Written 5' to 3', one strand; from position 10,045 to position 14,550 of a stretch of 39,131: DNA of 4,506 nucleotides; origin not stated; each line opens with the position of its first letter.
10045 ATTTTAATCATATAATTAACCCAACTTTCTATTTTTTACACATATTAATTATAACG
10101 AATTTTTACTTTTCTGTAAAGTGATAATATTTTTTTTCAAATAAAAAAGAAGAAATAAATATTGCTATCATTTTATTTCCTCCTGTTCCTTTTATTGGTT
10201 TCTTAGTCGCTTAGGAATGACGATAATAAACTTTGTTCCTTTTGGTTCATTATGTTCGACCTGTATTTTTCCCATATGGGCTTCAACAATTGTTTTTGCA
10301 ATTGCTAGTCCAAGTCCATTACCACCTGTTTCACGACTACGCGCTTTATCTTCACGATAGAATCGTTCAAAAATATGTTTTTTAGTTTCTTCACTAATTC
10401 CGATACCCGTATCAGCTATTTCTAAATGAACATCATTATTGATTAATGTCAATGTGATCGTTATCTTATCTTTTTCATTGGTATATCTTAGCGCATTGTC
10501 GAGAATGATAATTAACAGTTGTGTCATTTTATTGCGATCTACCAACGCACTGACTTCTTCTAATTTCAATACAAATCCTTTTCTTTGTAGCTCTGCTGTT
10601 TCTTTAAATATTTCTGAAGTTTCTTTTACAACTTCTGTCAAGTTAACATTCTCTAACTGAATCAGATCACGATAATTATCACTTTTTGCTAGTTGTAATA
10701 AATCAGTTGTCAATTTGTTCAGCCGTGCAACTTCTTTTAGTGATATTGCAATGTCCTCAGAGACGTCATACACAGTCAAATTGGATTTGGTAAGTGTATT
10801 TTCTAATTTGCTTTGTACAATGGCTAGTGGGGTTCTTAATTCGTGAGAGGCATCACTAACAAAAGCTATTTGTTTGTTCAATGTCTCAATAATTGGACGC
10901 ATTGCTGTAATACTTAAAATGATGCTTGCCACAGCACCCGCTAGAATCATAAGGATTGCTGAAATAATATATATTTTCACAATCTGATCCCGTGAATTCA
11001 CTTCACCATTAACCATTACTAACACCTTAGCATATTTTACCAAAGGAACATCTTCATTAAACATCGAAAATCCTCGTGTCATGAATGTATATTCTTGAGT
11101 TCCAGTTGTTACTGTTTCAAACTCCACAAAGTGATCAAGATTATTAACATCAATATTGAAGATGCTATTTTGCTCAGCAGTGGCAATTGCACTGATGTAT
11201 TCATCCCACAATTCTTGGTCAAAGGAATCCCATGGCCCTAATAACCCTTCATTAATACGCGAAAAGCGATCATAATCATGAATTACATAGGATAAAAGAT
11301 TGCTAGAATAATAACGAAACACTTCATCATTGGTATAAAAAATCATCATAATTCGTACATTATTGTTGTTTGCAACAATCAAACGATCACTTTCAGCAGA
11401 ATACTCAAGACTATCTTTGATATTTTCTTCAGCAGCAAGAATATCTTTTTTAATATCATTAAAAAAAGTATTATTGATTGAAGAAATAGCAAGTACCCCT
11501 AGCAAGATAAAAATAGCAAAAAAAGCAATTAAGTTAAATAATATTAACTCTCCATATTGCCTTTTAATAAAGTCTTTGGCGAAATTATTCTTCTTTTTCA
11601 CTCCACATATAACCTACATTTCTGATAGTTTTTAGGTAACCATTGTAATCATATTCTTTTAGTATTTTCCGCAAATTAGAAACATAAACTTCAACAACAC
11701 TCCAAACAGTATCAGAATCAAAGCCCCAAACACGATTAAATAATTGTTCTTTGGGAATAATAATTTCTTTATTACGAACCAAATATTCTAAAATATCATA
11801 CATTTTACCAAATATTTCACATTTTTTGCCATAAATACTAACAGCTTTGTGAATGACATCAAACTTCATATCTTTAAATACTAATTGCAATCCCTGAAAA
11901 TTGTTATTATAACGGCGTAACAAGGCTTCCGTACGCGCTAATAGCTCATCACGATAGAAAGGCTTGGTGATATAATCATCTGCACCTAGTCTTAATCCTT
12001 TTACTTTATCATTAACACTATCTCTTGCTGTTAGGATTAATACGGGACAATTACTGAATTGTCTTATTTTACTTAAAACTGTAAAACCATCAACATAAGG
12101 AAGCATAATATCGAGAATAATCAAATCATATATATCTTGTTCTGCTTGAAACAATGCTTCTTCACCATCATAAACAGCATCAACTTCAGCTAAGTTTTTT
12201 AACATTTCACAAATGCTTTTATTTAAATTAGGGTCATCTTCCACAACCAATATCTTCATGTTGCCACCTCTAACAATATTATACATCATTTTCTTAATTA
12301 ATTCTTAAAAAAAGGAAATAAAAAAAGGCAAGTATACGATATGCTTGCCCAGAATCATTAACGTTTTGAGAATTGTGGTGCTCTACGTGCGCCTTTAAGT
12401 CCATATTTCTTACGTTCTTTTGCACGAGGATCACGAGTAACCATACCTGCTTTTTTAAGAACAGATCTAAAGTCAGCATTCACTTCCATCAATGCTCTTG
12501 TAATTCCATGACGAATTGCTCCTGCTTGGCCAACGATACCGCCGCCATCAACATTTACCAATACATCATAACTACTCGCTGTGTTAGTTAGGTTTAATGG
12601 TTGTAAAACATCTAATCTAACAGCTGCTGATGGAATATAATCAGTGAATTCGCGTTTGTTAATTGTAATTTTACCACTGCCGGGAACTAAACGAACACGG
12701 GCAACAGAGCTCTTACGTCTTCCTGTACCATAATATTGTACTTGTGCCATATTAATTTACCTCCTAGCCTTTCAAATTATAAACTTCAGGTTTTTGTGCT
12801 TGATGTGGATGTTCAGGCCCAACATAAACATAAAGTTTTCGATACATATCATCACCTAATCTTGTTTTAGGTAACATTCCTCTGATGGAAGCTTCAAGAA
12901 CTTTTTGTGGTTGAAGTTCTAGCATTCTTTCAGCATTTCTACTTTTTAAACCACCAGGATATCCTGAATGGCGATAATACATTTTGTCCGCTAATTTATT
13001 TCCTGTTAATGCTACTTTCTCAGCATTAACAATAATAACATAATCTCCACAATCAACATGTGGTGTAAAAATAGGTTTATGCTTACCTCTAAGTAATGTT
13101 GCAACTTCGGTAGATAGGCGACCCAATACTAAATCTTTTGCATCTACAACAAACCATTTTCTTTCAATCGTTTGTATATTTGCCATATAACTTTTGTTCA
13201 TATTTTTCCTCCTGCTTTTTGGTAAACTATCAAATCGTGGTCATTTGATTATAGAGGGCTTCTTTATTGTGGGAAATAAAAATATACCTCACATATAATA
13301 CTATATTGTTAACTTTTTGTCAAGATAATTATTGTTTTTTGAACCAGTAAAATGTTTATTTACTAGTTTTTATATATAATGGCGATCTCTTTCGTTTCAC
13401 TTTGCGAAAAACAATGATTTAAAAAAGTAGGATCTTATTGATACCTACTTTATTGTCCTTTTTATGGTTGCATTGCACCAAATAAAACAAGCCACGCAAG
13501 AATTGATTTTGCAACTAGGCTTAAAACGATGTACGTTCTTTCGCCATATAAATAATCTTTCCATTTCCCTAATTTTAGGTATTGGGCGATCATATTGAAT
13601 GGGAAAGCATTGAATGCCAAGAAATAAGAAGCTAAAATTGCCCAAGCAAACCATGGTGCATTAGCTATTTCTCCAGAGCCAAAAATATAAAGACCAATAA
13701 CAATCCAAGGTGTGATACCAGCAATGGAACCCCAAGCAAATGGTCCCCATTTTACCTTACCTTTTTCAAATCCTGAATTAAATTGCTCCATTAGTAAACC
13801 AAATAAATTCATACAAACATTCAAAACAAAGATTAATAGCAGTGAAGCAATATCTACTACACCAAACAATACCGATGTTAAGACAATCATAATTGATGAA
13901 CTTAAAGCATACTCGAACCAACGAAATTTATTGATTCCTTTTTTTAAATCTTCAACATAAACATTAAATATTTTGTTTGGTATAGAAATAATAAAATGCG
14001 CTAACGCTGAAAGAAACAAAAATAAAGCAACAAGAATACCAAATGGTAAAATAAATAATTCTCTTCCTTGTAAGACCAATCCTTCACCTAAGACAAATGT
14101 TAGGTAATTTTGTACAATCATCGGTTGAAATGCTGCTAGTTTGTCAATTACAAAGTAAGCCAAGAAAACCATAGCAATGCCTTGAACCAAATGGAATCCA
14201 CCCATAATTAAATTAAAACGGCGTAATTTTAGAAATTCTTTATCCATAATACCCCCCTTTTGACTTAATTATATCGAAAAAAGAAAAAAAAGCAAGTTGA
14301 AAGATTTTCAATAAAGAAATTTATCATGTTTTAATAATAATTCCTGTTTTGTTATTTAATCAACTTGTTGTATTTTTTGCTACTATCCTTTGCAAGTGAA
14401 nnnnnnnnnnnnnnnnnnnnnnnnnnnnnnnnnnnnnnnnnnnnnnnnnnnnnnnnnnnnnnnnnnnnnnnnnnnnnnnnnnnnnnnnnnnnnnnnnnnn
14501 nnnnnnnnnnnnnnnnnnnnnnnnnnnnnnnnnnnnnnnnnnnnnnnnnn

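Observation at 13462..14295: Monocistronic heliorhodopsin in a fermentative housekeeping neighbourhood, with no retinal pathway nearby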

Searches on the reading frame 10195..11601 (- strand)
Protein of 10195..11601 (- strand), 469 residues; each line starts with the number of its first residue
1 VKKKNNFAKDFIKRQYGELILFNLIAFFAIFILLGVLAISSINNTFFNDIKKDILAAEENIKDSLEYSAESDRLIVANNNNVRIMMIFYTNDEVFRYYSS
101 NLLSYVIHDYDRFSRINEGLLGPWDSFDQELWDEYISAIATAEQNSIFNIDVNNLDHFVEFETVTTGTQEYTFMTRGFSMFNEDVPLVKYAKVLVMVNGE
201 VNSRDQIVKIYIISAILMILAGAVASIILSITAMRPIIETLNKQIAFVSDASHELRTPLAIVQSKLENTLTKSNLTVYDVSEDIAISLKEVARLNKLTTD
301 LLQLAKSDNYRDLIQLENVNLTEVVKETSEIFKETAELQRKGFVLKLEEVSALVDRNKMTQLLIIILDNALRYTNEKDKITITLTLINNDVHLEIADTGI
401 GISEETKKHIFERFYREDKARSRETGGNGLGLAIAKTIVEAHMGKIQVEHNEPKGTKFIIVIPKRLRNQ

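Call 9: search_protein_families(library=pfam, proteins=[window:10195-11601:-], max_evalue=0.00001)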
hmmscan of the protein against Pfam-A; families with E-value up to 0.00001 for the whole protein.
window:10195-11601:- (469 aa): 2 families
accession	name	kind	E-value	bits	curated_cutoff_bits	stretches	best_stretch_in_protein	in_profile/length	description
PF02518.31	HATPase_c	-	7e-29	100.9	26.4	1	355-465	2-110/111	Histidine kinase-, DNA gyrase B-, and HSP90-like ATPase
PF00512.31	HisKA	-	5.2e-10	39.7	26.9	1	246-309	4-65/66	His Kinase A (phospho-acceptor) domain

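Call 55: search_protein_families(library=ncbifam, proteins=[window:10195-11601:-], max_evalue=0.00001)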
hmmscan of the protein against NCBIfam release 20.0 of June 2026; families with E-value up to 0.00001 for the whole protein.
window:10195-11601:- (469 aa): 78 families (the best 25 are shown)
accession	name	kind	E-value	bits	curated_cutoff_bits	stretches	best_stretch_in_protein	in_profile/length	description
NF046044.1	PnpS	equivalog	2e-58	198.3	400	1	206-463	135-390/390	two-component system histidine kinase PnpS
NF041735.1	hist_kin_RppB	equivalog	1.4e-57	195.5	400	1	206-463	178-438/438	two-component system sensor histidine kinase RppB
NF033092.0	HK_WalK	equivalog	1.3e-55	189.1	725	1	246-463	374-593/594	cell wall metabolism sensor histidine kinase WalK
TIGR02966.1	phoR_proteo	equivalog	1e-47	162.8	334.2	1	240-461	110-332/333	phosphate regulon sensor histidine kinase PhoR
TIGR01386.1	cztS_silS_copS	subfamily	1.3e-45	156.2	292.55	1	239-463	236-457/457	heavy metal sensor histidine kinase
NF012163.2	BaeS_SmeS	equivalog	1.4e-45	156.1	500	1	244-458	240-452/457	sensor histidine kinase efflux regulator BaeS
NF033093.1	HK_VicK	exception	9.2e-44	149.8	680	1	246-463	211-434/448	cell wall metabolism sensor histidine kinase VicK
NF007837.0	PRK10549.1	equivalog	1.8e-43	148.9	603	1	245-465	241-459/466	envelope stress sensor histidine kinase BaeS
NF040691.1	MtrAB_MtrB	equivalog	5.5e-42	144.4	450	1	242-465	269-493/507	MtrAB system histidine kinase MtrB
NF007345.0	PRK09835.1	subfamily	1.5e-39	135.9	423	1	227-465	244-481/482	Cu(+)/Ag(+) sensor histidine kinase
NF012226.0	AdeS_HK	equivalog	1e-36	126.9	500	1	251-463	145-352/353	two-component sensor histidine kinase AdeS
NF033091.0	HK_VanS_ACDEFG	equivalog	6.2e-36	124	400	1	248-463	78-293/293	vancomycin resistance histidine kinase VanS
NF047874.1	MASE3_PAS_HK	subfamily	1.4e-35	123.2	560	1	242-466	396-627/655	MASE3 domain-containing sensor histidine kinase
NF007007.0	PRK09470.1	equivalog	9.1e-35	120.4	486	1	239-464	240-459/463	envelope stress sensor histidine kinase CpxA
NF053855.1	HisKinPhoRBctds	equivalog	2.7e-34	118.5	500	1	248-464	365-583/583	two-component system sensor histidine kinase PhoR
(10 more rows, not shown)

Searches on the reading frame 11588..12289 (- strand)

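Call 9: search_protein_families(library=pfam, proteins=[window:11588-12289:-], max_evalue=0.00001)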
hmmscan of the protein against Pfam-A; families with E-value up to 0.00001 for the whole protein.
window:11588-12289:- (234 aa): 2 families
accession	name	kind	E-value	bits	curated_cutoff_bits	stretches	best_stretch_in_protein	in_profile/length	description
PF00072.30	Response_reg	-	4.5e-27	94.8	30.2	1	13-119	1-109/111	Response regulator receiver domain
PF00486.34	Trans_reg_C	-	1.7e-17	63.7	26.2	1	158-228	5-76/77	Transcriptional regulatory protein, C terminal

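Call 55: search_protein_families(library=ncbifam, proteins=[window:11588-12289:-], max_evalue=0.00001)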
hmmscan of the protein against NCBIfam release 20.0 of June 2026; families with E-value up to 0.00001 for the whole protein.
window:11588-12289:- (234 aa): 87 families (the best 25 are shown)
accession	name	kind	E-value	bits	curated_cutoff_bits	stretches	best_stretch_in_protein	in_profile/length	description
TIGR01387.1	cztR_silR_copR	subfamily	4.6e-50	170.3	279.2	1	13-228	1-217/218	heavy metal response regulator transcription factor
NF041734.1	resp_reg_RppA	equivalog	7.5e-49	166.1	250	1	11-229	1-227/229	two-component system response regulator RppA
TIGR02154.1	PhoB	equivalog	1.5e-46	158.5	296.2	1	11-229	3-225/226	phosphate regulon transcriptional regulator PhoB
NF045991.1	RespRegCtrARhodob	equivalog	1.6e-46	158.8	350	1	11-230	1-222/224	response regulator transcription factor CtrA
NF007928.2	PRK10643.1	equivalog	1.3e-44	152.4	330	1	11-228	1-215/216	two-component system response regulator PmrA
NF040689.1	MtrAB_MtrA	equivalog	1.5e-44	152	300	1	13-228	1-217/219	MtrAB system response regulator MtrA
NF008567.0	PRK11517.1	equivalog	1.6e-44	151.9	353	1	11-230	1-219/223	response regulator transcription factor HprR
NF045944.1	ResRegRpaBCyano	equivalog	1.4e-43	148.9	330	1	14-229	1-227/229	response regulator transcription factor RpaB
NF033117.2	vanR_ACDEGLN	exception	8.7e-43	146.5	350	1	13-228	1-224/226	VanR-ABDEGLN family response regulator transcription factor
NF053854.1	RespRegPhoBBctds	equivalog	7.7e-42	143.2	270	1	13-229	1-224/225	two-component system response regulator PhoB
NF033120.0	vanR_FM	exception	3.1e-41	141.5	460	1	11-229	4-229/231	vancomycin resistance response regulator transcription factor, VanR-F/VanR-M family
NF007346.1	PRK09836.1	equivalog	8.5e-40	136.9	420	1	11-229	1-221/227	copper/silver response regulator transcription factor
NF040534.1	resp_reg_YycF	equivalog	1.1e-39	136.1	340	1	12-231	2-229/231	response regulator YycF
NF008296.0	PRK11083.1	equivalog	2e-38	132.1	273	1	11-229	4-225/228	two-component system response regulator CreB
NF041209.1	resp_regPieR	equivalog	4.5e-38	131.2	450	1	11-232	1-230/231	two component system response regulator PieR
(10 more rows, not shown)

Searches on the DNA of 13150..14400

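Call 54: search_rna_families(source=window, start=13150, end=14400, threshold=evalue, max_evalue=1)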
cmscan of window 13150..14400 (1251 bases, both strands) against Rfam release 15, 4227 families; matches with E-value up to 1: 2.
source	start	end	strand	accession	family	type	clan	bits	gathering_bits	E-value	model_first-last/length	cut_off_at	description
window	13659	13741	+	RF02219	ZNRD1-AS1_2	Gene; lncRNA;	-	17.7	60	0.15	1-76/76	no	ZNRD1 antisense RNA 1 conserved region 2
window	14188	14224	+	RF00032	Histone3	Cis-reg;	-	15.2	34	0.96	1-46/46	no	Histone 3' UTR stem-loop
